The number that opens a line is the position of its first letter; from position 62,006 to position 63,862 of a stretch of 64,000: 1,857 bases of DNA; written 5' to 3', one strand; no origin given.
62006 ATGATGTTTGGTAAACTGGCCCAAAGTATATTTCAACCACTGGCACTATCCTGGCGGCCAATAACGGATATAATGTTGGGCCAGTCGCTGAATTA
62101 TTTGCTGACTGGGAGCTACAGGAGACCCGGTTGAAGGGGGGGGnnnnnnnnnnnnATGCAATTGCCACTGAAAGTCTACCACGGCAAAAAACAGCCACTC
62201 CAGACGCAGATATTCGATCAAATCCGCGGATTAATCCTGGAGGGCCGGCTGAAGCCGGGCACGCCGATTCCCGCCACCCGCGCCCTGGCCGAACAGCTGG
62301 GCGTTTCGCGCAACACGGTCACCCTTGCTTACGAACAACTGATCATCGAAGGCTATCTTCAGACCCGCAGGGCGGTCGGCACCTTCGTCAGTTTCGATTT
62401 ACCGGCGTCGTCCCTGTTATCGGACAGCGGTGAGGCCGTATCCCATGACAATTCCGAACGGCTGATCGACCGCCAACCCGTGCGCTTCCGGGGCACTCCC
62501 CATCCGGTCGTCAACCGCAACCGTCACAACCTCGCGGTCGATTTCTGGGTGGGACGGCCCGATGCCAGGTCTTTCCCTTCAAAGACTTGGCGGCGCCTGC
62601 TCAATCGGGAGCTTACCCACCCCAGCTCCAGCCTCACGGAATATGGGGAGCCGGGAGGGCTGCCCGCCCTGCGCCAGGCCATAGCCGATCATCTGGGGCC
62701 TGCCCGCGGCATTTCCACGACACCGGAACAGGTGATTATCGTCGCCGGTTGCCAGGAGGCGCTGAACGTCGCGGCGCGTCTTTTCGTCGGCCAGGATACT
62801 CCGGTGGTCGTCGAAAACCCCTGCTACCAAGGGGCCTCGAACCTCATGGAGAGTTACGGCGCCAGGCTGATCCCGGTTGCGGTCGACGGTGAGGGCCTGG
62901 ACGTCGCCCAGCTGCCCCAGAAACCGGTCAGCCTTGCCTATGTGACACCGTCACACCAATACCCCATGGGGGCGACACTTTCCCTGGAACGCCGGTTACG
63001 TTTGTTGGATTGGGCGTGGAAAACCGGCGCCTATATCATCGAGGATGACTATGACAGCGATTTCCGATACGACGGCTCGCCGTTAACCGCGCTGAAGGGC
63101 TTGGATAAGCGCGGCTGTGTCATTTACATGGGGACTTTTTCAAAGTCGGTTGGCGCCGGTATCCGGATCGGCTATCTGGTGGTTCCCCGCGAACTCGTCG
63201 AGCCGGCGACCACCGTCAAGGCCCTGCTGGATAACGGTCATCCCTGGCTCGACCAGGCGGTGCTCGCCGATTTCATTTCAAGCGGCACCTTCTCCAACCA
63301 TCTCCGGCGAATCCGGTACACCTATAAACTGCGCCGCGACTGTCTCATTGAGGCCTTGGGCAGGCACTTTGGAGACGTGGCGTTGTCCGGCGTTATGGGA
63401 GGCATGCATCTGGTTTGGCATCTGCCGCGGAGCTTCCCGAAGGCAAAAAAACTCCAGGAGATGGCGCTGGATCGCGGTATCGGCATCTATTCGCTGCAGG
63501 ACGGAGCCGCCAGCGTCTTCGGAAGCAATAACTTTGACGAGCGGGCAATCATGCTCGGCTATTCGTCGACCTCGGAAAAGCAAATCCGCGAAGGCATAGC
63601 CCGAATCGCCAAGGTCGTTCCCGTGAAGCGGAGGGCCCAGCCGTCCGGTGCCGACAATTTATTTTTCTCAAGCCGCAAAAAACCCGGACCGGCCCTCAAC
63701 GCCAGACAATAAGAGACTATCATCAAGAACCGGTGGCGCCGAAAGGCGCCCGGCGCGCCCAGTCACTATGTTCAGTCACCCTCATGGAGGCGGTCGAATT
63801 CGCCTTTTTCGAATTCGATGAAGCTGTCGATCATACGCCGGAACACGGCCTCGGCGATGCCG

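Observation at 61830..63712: PLP-dependent MocR regulator divergent from hao: a possible hydroxylamine-sensing switch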

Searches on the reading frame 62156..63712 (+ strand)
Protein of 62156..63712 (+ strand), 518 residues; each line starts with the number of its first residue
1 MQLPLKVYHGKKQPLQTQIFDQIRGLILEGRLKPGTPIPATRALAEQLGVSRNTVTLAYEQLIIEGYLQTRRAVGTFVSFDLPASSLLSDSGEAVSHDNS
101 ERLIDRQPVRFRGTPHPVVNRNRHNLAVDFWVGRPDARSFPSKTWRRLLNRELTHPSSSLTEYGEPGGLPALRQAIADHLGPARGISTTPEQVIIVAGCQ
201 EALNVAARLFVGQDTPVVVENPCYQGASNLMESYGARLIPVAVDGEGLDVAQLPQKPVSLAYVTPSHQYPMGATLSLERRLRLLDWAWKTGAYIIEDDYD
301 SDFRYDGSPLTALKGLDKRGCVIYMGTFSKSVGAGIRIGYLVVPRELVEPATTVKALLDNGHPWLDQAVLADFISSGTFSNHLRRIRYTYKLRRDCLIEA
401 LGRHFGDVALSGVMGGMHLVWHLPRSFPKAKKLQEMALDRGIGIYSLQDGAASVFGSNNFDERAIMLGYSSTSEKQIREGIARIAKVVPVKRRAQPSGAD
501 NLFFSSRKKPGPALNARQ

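Call 6: search_protein_families(library=pfam, proteins=[window:62156-63712:+])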
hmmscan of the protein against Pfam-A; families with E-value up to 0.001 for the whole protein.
window:62156-63712:+ (518 aa): 2 families
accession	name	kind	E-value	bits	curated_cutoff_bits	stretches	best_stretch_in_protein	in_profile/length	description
PF00155.27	Aminotran_1_2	-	2.4e-24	86.7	19.7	1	139-447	17-331/361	Aminotransferase class I and II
PF00392.27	GntR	-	5.3e-18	64.9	27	1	16-78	2-64/64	Bacterial regulatory proteins, gntR family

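Call 7: search_protein_families(library=ncbifam, proteins=[window:62156-63712:+])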
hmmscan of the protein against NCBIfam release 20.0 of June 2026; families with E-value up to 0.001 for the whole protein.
window:62156-63712:+ (518 aa): 74 families (the best 25 are shown)
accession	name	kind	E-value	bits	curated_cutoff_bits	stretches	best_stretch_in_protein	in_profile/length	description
NF052282.1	PLP_TF_PdxR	equivalog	1.2e-135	453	320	1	14-484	1-447/448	MocR-like pyridoxine biosynthesis transcription factor PdxR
NF052281.1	rhizopine_MocR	equivalog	1.8e-120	402.8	650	1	9-487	13-478/479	rhizopine catabolism transcriptional regulator MocR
NF052285.1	GABA_TF_GabR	exception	8.5e-91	305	600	1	17-488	2-456/456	MocR-like transcriptional regulator GabR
NF052290.2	MocR_like_YczR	exception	6.2e-71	239.5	487.4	1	9-487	14-457/458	MocR-like transcription factor YczR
NF052286.1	ecto_TF_EhuR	exception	2.9e-42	144.8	480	1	13-488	10-449/458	MocR-like ectoine utilization transcription factor EhuR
TIGR04461.1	endura_MppQ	equivalog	3.9e-38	131.5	540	1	159-470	46-362/392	enduracididine biosynthesis enzyme MppQ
NF041364.1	GntC_guanitoxin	equivalog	1.5e-29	103.1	415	1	158-485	28-354/356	guanitoxin biosynthesis PLP-dependent (S)-gamma-hydroxy-L-arginine cyclodehydratase GntC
NF012025.0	PRK15481.1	equivalog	3e-29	102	573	2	17-79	9-71/432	MocR-like B6 salvage transcription factor PtsJ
NF005601.0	PRK07337.1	equivalog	1.3e-20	73.8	496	1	159-487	64-391/394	pyridoxal phosphate-dependent aminotransferase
NF004770.0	PRK06108.1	subfamily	4.4e-20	71.9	422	1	159-488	65-392/396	pyridoxal phosphate-dependent aminotransferase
TIGR03947.1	viomycin_VioD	equivalog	3.2e-17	62.5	390.9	1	166-354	50-237/359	capreomycidine synthase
NF005817.0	PRK07683.1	equivalog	1.8e-16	59.9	575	1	159-492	57-385/387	aminotransferase A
NF006514.0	PRK08960.1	equivalog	3.4e-16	59.1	554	1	158-406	60-309/388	pyridoxal phosphate-dependent aminotransferase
TIGR01141.1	hisC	equivalog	8.5e-16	57.8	276.55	1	157-358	46-239/349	histidinol-phosphate transaminase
NF005744.0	PRK07568.1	subfamily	1.1e-15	57.3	389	1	152-424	51-327/398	pyridoxal phosphate-dependent aminotransferase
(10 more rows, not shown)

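Call 8: find_homologous_proteins(query=window:62156-63712:+, max_evalue=1e-30)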
Query window:62156-63712:+ (518 aa): 7994 proteins with E <= 1e-30 among 8000 candidates; the best 120 are listed.
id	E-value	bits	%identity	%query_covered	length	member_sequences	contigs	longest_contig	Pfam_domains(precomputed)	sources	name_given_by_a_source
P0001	0.0e+0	1174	100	100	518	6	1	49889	PF00155.28,PF00392.28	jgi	-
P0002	2.6e-233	794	70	95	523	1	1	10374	PF00155.28,PF00392.28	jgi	jgi:GntR family transcriptional regulator/MocR family aminotransferase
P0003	4.8e-232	790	70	95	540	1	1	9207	PF00155.28,PF00392.28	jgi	jgi:GntR family transcriptional regulator/MocR family aminotransferase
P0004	1.8e-216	738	67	94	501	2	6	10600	PF00155.28,PF00392.28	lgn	-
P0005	2.5e-211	721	65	94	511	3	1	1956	PF00155.28,PF00392.28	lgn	-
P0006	1.3e-208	712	67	94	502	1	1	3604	PF00155.28,PF00392.28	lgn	-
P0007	2.5e-208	711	64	94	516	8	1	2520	PF00155.28,PF00392.28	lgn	-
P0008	4.7e-208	710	65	94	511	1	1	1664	PF00155.28,PF00392.28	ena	-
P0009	1.4e-207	709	66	95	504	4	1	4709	PF00155.28,PF00392.28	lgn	-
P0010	2.6e-205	701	63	99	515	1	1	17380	PF00155.28,PF00392.28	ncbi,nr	ncbi:MAG: PLP-dependent aminotransferase family protein [Gammaproteobacteria bacterium]|nr:PLP-depen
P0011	1.7e-202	692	61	94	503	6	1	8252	PF00155.28,PF00392.28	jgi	-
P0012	4.2e-202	691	62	94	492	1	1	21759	PF00155.28,PF00392.28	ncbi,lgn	-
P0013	8.7e-202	690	63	94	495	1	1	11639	PF00155.28,PF00392.28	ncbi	-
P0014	9.2e-202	690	62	94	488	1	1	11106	PF00155.28,PF00392.28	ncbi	-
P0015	6.3e-201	687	62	96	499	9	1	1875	PF00155.28,PF00392.28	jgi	jgi:GntR family transcriptional regulator/MocR family aminotransferase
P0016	1.1e-200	686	64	94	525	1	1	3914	PF00155.28,PF00392.28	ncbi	-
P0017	1.5e-200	686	64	93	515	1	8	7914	PF00155.28,PF00392.28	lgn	-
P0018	4.9e-200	684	62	94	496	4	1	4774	PF00155.28,PF00392.28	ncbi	-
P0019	5.5e-200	684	62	95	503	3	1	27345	PF00155.28,PF00392.28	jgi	jgi:GntR family transcriptional regulator/MocR family aminotransferase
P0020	8.4e-200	683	63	94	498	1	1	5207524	PF00155.28,PF00392.28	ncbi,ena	-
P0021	9.1e-200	683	63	97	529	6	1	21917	PF00155.28,PF00392.28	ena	-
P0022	2.2e-199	682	61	96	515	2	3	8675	PF00155.28,PF00392.28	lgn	-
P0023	2.6e-199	682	63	96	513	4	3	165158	PF00155.28,PF00392.28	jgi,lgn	-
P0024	4.1e-199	681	60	95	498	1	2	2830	PF00155.28,PF00392.28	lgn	-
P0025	5.3e-199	680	62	96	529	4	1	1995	PF00155.28,PF00392.28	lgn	-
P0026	6.3e-199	680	62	94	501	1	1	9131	PF00155.28,PF00392.28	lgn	-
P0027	1.7e-198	679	62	94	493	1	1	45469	PF00155.28,PF00392.28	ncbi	-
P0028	2.5e-198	678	61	93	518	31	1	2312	PF00155.28,PF00392.28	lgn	-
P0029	4.0e-198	678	62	94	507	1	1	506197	PF00155.28,PF00392.28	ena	-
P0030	6.4e-198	677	61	94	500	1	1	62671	PF00155.28,PF00392.28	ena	-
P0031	1.3e-197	676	63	94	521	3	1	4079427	PF00155.28,PF00392.28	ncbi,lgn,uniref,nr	ncbi:regulatory protein GntR HTH [Nitrosococcus halophilus Nc 4]|uniref:Regulatory protein GntR HTH 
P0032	1.7e-197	676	62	92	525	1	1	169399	PF00155.28,PF00392.28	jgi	-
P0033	1.8e-197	675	62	97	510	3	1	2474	PF00155.28,PF00392.28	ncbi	-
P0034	2.4e-197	675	61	94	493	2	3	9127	PF00155.28,PF00392.28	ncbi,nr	ncbi:MAG: PLP-dependent aminotransferase family protein [Gammaproteobacteria bacterium]|nr:PLP-depen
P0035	7.5e-197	673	60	95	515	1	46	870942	PF00155.28,PF00392.28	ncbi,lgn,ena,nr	ncbi:MAG: HTH-type transcriptional regulatory protein GabR [Rhodocyclaceae bacterium]|nr:MAG: PLP-de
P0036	9.1e-197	673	61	94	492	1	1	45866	PF00155.28,PF13730.13,PF00392.28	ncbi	-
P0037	1.2e-196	673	63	94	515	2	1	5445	PF00155.28,PF00392.28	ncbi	-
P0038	1.7e-196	672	62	94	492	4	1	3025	PF00155.28,PF00392.28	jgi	jgi:GntR family transcriptional regulator/MocR family aminotransferase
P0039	3.2e-196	671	61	94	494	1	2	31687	PF00155.28,PF13730.13,PF00392.28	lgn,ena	-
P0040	3.9e-196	671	62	93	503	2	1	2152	PF00155.28,PF00392.28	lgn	-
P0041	6.9e-196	670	60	95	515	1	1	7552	PF00155.28,PF00392.28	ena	-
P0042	7.4e-196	670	60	95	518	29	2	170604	PF00155.28,PF00392.28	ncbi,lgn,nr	ncbi:MAG: PLP-dependent aminotransferase family protein [Rhodocyclales bacterium]|nr:PLP-dependent a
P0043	9.4e-196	670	60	95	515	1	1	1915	PF00155.28,PF00392.28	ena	-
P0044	1.0e-195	670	61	93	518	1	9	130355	PF00155.28,PF00392.28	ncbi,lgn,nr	ncbi:MAG: transcriptional regulator [Rhodocyclales bacterium]|nr:MAG: transcriptional regulator [Rho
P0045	1.2e-195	669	60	95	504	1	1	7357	PF00155.28,PF00392.28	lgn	-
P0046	1.8e-195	669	60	94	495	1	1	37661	PF00155.28,PF00392.28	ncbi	-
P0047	3.6e-195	668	60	94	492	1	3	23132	PF00155.28,PF13730.13,PF00392.28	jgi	-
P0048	4.0e-195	668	59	99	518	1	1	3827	PF00155.28,PF00392.28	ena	-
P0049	4.5e-195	668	61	94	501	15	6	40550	PF00155.28,PF00392.28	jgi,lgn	-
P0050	5.6e-195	667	59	100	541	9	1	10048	PF00155.28,PF00392.28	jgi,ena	-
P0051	6.3e-195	667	60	99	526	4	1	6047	PF00155.28,PF00392.28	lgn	-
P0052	7.1e-195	667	61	95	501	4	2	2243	PF00155.28,PF00392.28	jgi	jgi:GntR family transcriptional regulator / MocR family aminotransferase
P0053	9.9e-195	666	63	91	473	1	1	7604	PF00155.28,PF00392.28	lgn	-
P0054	1.1e-194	666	61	94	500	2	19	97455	PF00155.28,PF00392.28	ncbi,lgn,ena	-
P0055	2.6e-194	665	61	93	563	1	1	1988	PF00155.28,PF00392.28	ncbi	-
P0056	4.3e-194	664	60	95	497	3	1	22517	PF00155.28,PF00392.28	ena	-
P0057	9.3e-194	663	61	94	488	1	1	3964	PF00155.28,PF00392.28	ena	-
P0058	1.3e-193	663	60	95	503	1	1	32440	PF00155.28,PF00392.28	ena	-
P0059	1.5e-193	663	62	94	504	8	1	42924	PF00155.28,PF00392.28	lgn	-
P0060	3.4e-193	661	60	94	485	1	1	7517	PF00155.28,PF00392.28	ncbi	-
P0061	3.5e-193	661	59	99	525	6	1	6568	PF00155.28,PF00392.28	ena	-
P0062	3.7e-193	661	61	94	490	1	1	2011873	PF00155.28,PF00392.28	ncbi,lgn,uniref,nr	ncbi:GntR family transcriptional regulator [Candidatus Nitrosoglobus terrae]|uniref:GntR family tran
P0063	1.2e-192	660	60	94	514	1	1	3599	PF00155.28,PF00392.28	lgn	-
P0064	1.2e-192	660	62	94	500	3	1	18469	PF00155.28,PF00392.28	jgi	jgi:GntR family transcriptional regulator/MocR family aminotransferase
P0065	1.3e-192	659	61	93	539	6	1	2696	PF00155.28,PF00392.28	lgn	-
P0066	2.9e-192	658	61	94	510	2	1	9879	PF00155.28,PF00392.28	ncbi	-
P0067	3.0e-192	658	61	94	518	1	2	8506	PF00155.28,PF00392.28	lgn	-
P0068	3.8e-192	658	59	94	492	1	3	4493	PF00155.28,PF13730.13,PF00392.28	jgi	-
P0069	6.8e-192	657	60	95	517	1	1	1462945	PF00155.28,PF00392.28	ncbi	ncbi:MAG: PLP-dependent aminotransferase family protein [Burkholderiaceae bacterium]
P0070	1.1e-191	656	59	94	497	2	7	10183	PF00155.28,PF00392.28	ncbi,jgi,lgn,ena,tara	tara:strand:- start:86 stop:1579 length:1494 start_codon:yes stop_codon:yes gene_type:complete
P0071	1.8e-191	656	61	94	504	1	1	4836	PF00155.28,PF00392.28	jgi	jgi:GntR family transcriptional regulator/MocR family aminotransferase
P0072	1.8e-191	656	60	95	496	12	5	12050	PF00155.28,PF00392.28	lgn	-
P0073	2.4e-191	655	59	96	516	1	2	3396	PF00155.28,PF00392.28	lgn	-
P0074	2.8e-191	655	60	94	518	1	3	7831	PF00155.28,PF00392.28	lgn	-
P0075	4.3e-191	654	59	94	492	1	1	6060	PF00155.28,PF00392.28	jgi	jgi:GntR family transcriptional regulator/MocR family aminotransferase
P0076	6.7e-191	654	60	94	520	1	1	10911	PF00155.28,PF00392.28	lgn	-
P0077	8.8e-191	653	62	94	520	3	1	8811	PF00155.28,PF00392.28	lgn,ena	-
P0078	1.7e-190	652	60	97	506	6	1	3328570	PF00155.28,PF00392.28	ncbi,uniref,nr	ncbi:PLP-dependent aminotransferase family protein [Nitrosococcus watsonii]|uniref:Transcriptional r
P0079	1.8e-190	652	59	94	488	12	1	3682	PF00155.28,PF00392.28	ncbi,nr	ncbi:MAG: PLP-dependent aminotransferase family protein [Candidatus Competibacteraceae bacterium]|nr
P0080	2.7e-190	652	60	94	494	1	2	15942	PF00155.28,PF00392.28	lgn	-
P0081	3.2e-190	652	61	94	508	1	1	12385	PF00155.28,PF00392.28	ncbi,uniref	ncbi:PLP-dependent aminotransferase family protein [Thioalkalicoccus limnaeus]|uniref:PLP-dependent 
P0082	3.4e-190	651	59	94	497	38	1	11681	PF00155.28,PF00392.28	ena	-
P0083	4.6e-190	651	58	98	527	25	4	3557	PF00155.28,PF00392.28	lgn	-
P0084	5.5e-190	651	60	95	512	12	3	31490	PF00155.28,PF00392.28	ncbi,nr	ncbi:MAG: PLP-dependent aminotransferase family protein [Gammaproteobacteria bacterium]|nr:PLP-depen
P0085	9.7e-190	650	60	94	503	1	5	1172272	PF00155.28,PF00392.28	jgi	jgi:GntR family transcriptional regulator / MocR family aminotransferase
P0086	1.6e-189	649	59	94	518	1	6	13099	PF00155.28,PF00392.28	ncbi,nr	ncbi:MAG: PLP-dependent aminotransferase family protein [Rhodospirillales bacterium]|nr:PLP-dependen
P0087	4.3e-189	648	60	95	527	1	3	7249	PF00155.28,PF00392.28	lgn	-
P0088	4.4e-189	648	58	97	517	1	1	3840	PF00155.28,PF00392.28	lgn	-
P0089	4.8e-189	648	59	94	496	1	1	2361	PF00155.28,PF00392.28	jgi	jgi:GntR family transcriptional regulator/MocR family aminotransferase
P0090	5.6e-189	647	60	95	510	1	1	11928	PF00155.28,PF00392.28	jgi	jgi:GntR family transcriptional regulator/MocR family aminotransferase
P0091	2.1e-188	646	60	92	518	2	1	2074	PF00155.28,PF00392.28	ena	-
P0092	3.1e-188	645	60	94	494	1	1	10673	PF00155.28,PF00392.28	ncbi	-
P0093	9.0e-188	643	60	94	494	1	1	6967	PF00155.28,PF00392.28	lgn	-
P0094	1.0e-187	643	58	96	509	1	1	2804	PF00155.28,PF00392.28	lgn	-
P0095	1.1e-187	643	60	94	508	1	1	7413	PF00155.28,PF00392.28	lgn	-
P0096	1.2e-187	643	58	94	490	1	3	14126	PF00155.28,PF00392.28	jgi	-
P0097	1.6e-187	643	60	94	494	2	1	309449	PF00155.28,PF00392.28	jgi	jgi:GntR family transcriptional regulator / MocR family aminotransferase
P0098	2.2e-187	642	60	94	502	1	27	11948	PF00155.28,PF00392.28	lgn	-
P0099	2.2e-187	642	59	94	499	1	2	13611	PF00155.28,PF00392.28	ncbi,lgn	-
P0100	2.7e-187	642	59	94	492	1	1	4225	PF00155.28,PF00392.28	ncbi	-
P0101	3.1e-187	642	59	93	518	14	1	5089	PF00155.28,PF00392.28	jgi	jgi:GntR family transcriptional regulator/MocR family aminotransferase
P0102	5.8e-187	641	60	97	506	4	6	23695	PF00155.28,PF00392.28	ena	-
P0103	8.5e-187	640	59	94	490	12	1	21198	PF00155.28,PF13730.13,PF00392.28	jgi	-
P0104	1.1e-186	640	58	94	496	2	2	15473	PF00155.28,PF00392.28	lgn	-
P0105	3.4e-186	638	58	96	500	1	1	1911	PF00155.28,PF00392.28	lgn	-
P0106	5.7e-186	638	59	95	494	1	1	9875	PF00155.28,PF00392.28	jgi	-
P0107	6.0e-186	637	59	94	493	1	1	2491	PF00155.28,PF00392.28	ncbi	-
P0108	6.7e-186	637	59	97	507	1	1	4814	PF00155.28,PF00392.28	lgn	-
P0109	6.9e-186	637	58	96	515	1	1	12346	PF00155.28,PF00392.28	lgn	-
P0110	7.1e-186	637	58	95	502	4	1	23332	PF00155.28,PF00392.28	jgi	jgi:GntR family transcriptional regulator / MocR family aminotransferase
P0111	1.1e-185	637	57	96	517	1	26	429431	PF00155.28,PF00392.28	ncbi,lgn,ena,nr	ncbi:MAG: PLP-dependent aminotransferase family protein [Burkholderiales bacterium]|nr:PLP-dependent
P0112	1.3e-185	636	59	97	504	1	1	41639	PF00155.28,PF00392.28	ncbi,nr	ncbi:MAG: PLP-dependent aminotransferase family protein [Sedimenticola sp.]|nr:PLP-dependent aminotr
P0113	1.9e-185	636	59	94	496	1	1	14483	PF00155.28,PF00392.28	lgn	-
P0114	2.1e-185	636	58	94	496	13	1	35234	PF00155.28,PF00392.28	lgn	-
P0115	3.7e-185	635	58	95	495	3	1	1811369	PF00155.28,PF00392.28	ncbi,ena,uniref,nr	ncbi:MocR-like pyridoxine biosynthesis transcription factor PdxR [Candidatus Nitrosacidococcus terge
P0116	5.0e-185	634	58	95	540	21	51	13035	PF00155.28,PF00392.28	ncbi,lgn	-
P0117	6.1e-185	634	59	94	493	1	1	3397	PF00155.28,PF00392.28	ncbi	-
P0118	8.1e-185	634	63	86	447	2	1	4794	PF00155.28,PF00392.28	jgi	jgi:GntR family transcriptional regulator/MocR family aminotransferase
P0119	1.3e-184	633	63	88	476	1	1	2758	PF00155.28,PF00392.28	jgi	jgi:GntR family transcriptional regulator/MocR family aminotransferase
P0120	1.5e-184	633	59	94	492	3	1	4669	PF00155.28,PF00392.28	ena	-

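Call 10: find_encoding_contigs(protein=P0031, flank=8000, max_places=2)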
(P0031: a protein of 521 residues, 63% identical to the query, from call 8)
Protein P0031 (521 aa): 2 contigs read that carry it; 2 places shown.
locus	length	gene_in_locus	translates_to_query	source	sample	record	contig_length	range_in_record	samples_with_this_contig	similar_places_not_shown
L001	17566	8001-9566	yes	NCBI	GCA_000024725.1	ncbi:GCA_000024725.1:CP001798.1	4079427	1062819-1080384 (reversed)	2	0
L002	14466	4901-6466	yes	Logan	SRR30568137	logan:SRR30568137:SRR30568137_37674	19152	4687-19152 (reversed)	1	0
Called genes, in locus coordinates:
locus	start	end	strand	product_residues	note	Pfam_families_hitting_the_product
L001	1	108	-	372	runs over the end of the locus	PF21016:RlmN_N, PF04055:Radical_SAM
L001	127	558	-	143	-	PF00334:NDK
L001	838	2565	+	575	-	PF00587:tRNA-synt_2b, PF04073:tRNA_edit, PF03129:HGTP_anticodon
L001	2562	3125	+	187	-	PF01464:SLT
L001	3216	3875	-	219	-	PF03264:Cytochrom_NNT, PF14522:Cytochrome_C7 (faint)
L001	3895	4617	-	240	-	PF13435:Cytochrome_C554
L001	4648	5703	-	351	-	PF27869:HaoB_nitrify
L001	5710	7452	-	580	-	PF14522:Cytochrome_C7 (faint), PF22113:Mtrc-MtrF_II-IV_dom (faint), PF13447:Multi-haem_cyto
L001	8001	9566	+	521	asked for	PF00392:GntR, PF00155:Aminotran_1_2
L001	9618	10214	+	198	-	PF16694:Cytochrome_P460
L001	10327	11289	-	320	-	PF07731:Cu-oxidase_2 (faint), PF07732:Cu-oxidase_3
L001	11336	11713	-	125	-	PF00034:Cytochrom_C, PF13442:Cytochrome_CBB3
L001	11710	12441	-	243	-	PF00034:Cytochrom_C (faint), PF02433:FixO (faint), PF13442:Cytochrome_CBB3 (faint)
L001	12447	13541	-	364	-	PF07731:Cu-oxidase_2 (weak), PF07732:Cu-oxidase_3, PF00394:Cu-oxidase, PF07731:Cu-oxidase_2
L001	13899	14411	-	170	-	PF07732:Cu-oxidase_3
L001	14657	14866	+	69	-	-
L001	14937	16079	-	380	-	PF12323:HTH_OrfB_IS605, PF01385:OrfB_IS605, PF07282:Cas12f1-like_TNB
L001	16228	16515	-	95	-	PF00708:Acylphosphatase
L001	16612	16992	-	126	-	PF02261:Asp_decarbox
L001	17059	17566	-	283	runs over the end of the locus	PF02569:Pantoate_ligase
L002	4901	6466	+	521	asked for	PF00392:GntR, PF00155:Aminotran_1_2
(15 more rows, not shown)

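Call 11: find_encoding_contigs(protein=P0062, flank=8000, max_places=2)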
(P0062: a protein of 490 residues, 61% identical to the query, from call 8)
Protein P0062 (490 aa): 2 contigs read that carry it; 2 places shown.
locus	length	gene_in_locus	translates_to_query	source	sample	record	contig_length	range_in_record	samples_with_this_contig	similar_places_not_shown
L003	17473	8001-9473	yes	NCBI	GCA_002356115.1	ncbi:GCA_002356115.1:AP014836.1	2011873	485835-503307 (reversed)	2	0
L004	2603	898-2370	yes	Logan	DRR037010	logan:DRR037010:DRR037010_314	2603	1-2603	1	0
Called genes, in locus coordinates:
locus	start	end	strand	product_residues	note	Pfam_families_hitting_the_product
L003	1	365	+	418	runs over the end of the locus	PF09903:DUF2130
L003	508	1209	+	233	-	-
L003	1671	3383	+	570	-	PF00587:tRNA-synt_2b, PF04073:tRNA_edit, PF03129:HGTP_anticodon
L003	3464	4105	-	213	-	PF03264:Cytochrom_NNT, PF14522:Cytochrome_C7 (faint)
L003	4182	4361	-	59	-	-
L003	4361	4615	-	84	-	-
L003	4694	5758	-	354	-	PF27869:HaoB_nitrify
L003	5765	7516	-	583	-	PF14522:Cytochrome_C7 (faint), PF13447:Multi-haem_cyto, PF22113:Mtrc-MtrF_II-IV_dom (weak)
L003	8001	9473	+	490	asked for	PF00392:GntR, PF00155:Aminotran_1_2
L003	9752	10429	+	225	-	PF16694:Cytochrome_P460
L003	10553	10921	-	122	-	PF02261:Asp_decarbox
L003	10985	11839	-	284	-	PF02569:Pantoate_ligase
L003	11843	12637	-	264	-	PF02548:Pantoate_transf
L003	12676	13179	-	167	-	PF01288:HPPK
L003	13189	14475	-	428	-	PF01743:PolyA_pol, PF12627:PolyA_pol_RNAbd, PF12626:PolyA_pol_arg_C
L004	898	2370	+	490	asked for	PF00392:GntR, PF00155:Aminotran_1_2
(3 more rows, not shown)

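Call 12: find_encoding_contigs(protein=P0035, flank=8000, max_places=2)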
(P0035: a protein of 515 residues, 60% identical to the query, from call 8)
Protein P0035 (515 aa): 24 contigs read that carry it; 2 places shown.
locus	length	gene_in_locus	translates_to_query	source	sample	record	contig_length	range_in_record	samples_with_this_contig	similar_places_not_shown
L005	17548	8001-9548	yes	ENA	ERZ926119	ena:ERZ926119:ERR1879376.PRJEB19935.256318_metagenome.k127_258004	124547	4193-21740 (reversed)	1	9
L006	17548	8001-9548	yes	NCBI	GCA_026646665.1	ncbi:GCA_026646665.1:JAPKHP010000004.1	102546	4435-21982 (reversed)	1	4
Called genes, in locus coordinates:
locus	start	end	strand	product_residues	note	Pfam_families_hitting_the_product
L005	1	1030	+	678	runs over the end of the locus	PF00009:GTP_EFTU, PF01926:MMR_HSR1 (faint), PF22042:EF-G_D2, PF14492:EFG_III, PF03764:EFG_IV, PF00679:EFG_C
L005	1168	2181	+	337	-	PF01136:Peptidase_U32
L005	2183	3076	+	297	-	PF01136:Peptidase_U32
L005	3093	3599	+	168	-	PF02036:SCP2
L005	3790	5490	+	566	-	PF14522:Cytochrome_C7 (faint), PF09699:Paired_CXXCH_1 (faint), PF13447:Multi-haem_cyto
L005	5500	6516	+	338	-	PF27869:HaoB_nitrify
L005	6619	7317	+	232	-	PF13435:Cytochrome_C554, PF14537:Cytochrom_c3_2 (faint)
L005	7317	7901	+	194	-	PF03264:Cytochrom_NNT, PF22113:Mtrc-MtrF_II-IV_dom (faint), PF14522:Cytochrome_C7 (faint)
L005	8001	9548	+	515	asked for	PF00392:GntR, PF00155:Aminotran_1_2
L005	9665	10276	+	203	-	PF02463:SMC_N (faint), PF00005:ABC_tran, PF13304:AAA_21 (weak)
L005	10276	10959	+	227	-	PF03379:CcmB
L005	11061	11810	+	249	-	PF01578:Cytochrom_C_asm, PF27518:CcmC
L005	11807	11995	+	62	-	PF04995:CcmD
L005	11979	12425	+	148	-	PF03100:CcmE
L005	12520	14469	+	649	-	PF01578:Cytochrom_C_asm, PF16327:CcmF_C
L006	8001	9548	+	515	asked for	PF00392:GntR, PF00155:Aminotran_1_2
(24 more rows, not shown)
